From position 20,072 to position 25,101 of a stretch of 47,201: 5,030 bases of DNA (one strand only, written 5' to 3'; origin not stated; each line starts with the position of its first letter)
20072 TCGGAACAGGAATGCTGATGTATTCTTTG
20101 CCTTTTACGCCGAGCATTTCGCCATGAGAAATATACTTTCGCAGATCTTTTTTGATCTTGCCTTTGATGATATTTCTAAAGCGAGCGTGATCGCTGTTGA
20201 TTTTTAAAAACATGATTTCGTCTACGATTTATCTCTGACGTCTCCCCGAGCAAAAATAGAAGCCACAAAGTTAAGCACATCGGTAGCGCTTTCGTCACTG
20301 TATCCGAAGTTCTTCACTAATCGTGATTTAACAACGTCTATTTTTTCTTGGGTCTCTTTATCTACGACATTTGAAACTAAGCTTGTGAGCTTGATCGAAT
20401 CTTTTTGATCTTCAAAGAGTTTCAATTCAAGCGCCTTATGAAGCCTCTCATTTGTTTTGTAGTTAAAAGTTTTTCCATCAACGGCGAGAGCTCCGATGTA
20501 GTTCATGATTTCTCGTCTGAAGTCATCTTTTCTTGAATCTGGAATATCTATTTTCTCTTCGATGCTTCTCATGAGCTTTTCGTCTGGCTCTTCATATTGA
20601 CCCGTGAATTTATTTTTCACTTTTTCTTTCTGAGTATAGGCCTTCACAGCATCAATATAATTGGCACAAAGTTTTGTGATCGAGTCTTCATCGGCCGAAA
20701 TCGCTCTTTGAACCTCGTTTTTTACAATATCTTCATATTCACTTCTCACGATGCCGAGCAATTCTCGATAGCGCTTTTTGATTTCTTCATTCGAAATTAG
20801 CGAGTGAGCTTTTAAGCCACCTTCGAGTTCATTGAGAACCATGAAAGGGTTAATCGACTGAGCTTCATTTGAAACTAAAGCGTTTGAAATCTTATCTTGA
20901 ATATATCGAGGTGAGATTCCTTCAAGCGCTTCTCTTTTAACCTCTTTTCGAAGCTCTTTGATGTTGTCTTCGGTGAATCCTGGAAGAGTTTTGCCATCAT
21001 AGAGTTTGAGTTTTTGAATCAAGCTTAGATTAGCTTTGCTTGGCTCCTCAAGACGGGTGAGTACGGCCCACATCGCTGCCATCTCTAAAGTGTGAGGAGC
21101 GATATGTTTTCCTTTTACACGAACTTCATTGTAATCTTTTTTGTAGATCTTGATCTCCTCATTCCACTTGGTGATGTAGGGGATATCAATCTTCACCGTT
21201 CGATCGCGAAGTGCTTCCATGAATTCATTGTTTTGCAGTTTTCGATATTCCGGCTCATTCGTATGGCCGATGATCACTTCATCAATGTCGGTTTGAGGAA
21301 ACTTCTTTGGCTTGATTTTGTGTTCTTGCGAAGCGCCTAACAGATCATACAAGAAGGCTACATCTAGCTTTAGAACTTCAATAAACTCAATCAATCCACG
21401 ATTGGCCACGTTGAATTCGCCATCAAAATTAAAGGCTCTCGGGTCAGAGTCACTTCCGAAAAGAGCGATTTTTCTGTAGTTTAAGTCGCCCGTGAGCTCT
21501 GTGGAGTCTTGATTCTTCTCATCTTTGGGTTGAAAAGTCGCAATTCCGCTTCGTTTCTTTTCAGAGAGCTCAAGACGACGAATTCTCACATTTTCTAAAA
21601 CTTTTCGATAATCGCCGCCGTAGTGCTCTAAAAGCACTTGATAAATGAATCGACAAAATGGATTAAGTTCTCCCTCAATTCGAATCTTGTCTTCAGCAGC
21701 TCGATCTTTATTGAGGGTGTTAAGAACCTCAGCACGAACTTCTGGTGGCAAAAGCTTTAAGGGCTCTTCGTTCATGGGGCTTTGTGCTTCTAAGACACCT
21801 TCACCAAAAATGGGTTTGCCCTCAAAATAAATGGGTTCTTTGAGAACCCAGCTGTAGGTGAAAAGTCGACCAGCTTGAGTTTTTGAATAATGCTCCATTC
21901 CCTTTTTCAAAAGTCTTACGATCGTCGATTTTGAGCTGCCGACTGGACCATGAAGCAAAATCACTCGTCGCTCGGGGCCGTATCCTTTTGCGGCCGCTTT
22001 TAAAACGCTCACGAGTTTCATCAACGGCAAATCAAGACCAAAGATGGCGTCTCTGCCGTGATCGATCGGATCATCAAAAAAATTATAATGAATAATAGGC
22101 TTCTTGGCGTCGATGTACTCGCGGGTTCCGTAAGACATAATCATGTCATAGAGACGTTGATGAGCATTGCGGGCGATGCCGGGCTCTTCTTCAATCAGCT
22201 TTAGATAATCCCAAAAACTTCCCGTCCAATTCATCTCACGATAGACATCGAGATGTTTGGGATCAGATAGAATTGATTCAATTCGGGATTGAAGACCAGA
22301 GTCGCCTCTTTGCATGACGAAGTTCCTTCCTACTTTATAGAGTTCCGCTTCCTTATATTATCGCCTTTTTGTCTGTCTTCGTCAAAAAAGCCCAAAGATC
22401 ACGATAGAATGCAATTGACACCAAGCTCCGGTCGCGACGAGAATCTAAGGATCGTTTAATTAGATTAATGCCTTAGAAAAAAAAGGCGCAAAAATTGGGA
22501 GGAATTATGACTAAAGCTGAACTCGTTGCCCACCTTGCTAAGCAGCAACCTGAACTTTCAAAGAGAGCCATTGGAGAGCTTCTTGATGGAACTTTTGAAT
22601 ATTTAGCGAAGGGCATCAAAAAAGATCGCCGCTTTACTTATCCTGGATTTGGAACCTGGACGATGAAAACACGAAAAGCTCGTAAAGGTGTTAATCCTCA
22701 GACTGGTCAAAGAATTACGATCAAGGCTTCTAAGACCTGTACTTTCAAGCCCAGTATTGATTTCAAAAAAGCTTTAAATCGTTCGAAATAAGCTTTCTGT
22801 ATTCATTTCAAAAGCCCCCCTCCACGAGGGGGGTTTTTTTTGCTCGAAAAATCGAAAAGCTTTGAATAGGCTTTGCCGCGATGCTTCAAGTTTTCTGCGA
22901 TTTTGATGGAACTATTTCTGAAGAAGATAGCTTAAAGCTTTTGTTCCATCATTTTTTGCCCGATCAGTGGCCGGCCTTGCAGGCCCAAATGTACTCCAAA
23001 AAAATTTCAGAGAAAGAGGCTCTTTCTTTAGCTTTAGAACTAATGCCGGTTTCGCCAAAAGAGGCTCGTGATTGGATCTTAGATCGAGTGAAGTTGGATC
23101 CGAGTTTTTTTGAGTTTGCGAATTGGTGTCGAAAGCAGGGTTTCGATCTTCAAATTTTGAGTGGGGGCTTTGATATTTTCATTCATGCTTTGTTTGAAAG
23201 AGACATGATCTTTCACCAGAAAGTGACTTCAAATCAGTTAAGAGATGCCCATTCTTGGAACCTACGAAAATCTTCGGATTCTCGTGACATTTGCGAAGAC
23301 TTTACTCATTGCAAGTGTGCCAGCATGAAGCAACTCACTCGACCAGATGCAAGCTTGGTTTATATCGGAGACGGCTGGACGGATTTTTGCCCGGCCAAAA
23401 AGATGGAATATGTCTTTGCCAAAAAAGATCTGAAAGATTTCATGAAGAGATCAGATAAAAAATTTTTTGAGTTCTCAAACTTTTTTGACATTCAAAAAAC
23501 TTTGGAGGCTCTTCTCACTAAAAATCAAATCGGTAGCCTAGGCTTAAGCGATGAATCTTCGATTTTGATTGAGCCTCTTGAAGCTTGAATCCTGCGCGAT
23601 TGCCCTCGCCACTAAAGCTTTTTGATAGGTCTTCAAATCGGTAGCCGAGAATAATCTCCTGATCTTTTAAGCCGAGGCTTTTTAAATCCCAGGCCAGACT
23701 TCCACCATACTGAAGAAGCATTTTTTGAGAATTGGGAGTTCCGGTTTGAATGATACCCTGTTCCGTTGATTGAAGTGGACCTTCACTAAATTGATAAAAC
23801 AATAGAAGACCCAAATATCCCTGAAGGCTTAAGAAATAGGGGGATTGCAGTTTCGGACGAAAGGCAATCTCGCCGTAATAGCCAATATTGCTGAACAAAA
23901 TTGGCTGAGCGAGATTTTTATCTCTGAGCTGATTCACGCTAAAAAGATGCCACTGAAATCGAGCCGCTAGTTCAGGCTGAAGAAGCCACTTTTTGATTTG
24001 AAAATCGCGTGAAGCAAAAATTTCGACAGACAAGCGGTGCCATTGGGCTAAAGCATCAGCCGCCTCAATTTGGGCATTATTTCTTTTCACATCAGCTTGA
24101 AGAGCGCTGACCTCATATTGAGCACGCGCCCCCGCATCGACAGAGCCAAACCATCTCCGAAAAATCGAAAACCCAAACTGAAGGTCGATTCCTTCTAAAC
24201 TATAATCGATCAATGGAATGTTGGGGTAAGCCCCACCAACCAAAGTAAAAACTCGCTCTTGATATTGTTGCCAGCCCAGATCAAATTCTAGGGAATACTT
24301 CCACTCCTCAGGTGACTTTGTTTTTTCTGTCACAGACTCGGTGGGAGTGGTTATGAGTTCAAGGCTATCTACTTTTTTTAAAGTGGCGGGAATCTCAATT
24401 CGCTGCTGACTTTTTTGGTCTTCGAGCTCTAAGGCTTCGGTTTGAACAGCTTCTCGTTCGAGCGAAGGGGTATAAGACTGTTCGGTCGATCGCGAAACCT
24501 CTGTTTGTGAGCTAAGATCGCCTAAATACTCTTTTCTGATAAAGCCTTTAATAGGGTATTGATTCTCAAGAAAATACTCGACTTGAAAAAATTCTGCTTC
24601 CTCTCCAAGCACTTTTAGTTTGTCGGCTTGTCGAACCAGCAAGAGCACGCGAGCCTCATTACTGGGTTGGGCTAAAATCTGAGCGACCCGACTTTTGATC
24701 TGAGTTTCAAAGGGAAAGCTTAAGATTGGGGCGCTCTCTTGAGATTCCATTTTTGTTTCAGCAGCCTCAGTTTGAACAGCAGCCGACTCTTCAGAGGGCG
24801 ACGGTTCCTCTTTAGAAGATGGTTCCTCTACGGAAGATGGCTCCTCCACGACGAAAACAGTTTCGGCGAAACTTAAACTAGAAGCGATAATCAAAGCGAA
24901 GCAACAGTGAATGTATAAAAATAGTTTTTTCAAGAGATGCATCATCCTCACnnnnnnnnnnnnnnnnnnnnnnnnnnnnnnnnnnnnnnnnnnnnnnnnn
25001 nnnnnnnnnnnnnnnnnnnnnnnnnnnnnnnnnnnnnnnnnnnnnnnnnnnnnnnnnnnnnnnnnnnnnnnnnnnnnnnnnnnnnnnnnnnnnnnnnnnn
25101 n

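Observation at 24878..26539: Large beta-barrel gene starts inside the cytochrome stop codon (ATGA) and has a Cys-rich N-terminal segment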

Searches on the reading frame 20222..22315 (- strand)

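Call 6: search_protein_families(library=pfam, proteins=[window:20222-22315:-], max_evalue=0.01)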
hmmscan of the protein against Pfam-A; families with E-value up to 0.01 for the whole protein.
window:20222-22315:- (697 aa): 2 families
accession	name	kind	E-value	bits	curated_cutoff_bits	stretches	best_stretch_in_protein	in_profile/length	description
PF08298.17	AAA_PrkA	-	1.5e-86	291.1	25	1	33-428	2-357/358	PrkA AAA domain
PF06798.17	PrkA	-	3.5e-86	289.5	25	1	433-683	1-255/255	PrkA serine protein kinase C-terminal domain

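Call 7: search_protein_families(library=ncbifam, proteins=[window:20222-22315:-], max_evalue=0.01)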
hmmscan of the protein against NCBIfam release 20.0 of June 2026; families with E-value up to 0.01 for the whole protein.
window:20222-22315:- (697 aa): 1 family
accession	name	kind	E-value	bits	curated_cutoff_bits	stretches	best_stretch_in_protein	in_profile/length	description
NF011999.0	PRK15455.1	equivalog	1.4e-66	225.4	576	1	33-674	20-627/644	PrkA family serine protein kinase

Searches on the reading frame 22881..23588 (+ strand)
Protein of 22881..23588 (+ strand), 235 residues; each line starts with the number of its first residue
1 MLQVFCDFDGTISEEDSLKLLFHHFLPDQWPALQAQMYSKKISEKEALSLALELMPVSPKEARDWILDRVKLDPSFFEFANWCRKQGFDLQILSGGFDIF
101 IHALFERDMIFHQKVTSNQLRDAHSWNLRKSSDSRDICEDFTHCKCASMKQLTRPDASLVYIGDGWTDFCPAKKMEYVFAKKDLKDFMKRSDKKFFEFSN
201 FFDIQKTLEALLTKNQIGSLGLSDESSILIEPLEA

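Call 65: search_protein_families(library=pfam, proteins=[window:22881-23588:+], max_evalue=0.001)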
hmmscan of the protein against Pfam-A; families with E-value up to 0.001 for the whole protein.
window:22881-23588:+ (235 aa): 2 families
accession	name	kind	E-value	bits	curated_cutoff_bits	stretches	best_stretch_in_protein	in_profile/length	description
PF12710.13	HAD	-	2.2e-12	48.2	27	1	4-169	1-185/189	haloacid dehalogenase-like hydrolase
PF06888.18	Put_Phosphatase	-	1.2e-08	35.1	27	1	4-182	3-198/234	Putative Phosphatase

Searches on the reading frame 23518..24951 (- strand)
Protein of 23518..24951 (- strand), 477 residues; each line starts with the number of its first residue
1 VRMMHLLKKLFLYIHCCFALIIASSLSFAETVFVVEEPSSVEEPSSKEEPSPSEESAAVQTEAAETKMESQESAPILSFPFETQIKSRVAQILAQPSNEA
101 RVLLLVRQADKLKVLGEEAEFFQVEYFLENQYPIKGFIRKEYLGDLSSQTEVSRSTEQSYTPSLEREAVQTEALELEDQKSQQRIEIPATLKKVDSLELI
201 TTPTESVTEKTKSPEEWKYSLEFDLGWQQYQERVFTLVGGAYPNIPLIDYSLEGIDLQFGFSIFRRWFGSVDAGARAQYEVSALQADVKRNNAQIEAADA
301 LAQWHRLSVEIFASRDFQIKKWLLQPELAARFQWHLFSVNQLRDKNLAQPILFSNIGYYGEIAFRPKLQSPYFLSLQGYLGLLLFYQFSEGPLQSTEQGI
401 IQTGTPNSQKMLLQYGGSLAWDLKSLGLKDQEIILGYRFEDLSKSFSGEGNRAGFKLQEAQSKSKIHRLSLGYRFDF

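Call 6: search_protein_families(library=pfam, proteins=[window:23518-24951:-], max_evalue=0.01)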
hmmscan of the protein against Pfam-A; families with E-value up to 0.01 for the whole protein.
window:23518-24951:- (477 aa): 0 families

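Call 7: search_protein_families(library=ncbifam, proteins=[window:23518-24951:-], max_evalue=0.01)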
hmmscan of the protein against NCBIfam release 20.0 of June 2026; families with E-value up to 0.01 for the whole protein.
window:23518-24951:- (477 aa): 0 families
